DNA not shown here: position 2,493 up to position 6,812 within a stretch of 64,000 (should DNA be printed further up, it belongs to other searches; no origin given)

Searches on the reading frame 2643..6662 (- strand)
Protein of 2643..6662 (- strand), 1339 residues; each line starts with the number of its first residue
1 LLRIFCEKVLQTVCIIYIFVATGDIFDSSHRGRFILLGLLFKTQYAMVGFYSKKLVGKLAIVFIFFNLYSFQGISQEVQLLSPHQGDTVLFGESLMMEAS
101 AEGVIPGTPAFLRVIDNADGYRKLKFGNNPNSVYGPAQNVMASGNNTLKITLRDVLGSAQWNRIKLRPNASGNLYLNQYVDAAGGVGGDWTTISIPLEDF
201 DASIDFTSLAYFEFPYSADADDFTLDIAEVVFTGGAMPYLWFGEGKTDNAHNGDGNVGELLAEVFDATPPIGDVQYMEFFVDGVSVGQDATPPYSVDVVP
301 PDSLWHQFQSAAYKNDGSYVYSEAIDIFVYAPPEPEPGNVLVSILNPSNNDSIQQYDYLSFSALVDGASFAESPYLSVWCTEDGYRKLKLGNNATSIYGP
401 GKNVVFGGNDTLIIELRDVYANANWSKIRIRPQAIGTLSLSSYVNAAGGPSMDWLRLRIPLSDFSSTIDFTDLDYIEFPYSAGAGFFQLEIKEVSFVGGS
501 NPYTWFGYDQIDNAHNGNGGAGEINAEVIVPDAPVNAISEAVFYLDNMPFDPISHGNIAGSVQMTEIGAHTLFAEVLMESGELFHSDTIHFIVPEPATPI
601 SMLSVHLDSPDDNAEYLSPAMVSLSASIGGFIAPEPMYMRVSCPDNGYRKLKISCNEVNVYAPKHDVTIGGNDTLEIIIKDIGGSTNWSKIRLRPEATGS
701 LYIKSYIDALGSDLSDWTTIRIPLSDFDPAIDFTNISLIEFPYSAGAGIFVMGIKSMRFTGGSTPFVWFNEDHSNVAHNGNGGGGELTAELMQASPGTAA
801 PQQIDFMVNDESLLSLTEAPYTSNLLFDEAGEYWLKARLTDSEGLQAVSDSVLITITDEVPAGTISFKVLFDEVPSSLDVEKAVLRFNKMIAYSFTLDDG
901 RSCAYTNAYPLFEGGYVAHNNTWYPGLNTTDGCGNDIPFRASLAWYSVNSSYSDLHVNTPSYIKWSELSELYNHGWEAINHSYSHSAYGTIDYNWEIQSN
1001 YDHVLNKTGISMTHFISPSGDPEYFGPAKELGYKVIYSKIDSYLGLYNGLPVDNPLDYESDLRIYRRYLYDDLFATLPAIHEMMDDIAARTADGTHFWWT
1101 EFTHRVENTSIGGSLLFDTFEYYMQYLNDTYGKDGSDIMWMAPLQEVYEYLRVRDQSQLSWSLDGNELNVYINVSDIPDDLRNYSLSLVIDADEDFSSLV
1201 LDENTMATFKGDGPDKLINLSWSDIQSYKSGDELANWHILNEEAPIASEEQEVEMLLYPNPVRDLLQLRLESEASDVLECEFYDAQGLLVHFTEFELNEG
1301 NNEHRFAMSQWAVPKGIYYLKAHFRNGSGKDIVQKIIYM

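Call 9: search_protein_families(library=pfam, proteins=[window:2643-6662:-], max_evalue=0.001)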
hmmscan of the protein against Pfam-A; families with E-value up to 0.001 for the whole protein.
window:2643-6662:- (1339 aa): 3 families
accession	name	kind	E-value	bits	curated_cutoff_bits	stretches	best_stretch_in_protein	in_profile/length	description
PF17957.7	Big_7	-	1.2e-09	39.1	24.1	0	266-301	25-59/70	Bacterial Ig domain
PF18962.6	Por_Secre_tail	-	1.7e-07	31.8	27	1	1257-1336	1-73/75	Secretion system C-terminal sorting domain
PF15421.11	Polysacc_deac_3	-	3.7e-05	22.9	28.5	1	1123-1172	288-338/439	Putative polysaccharide deacetylase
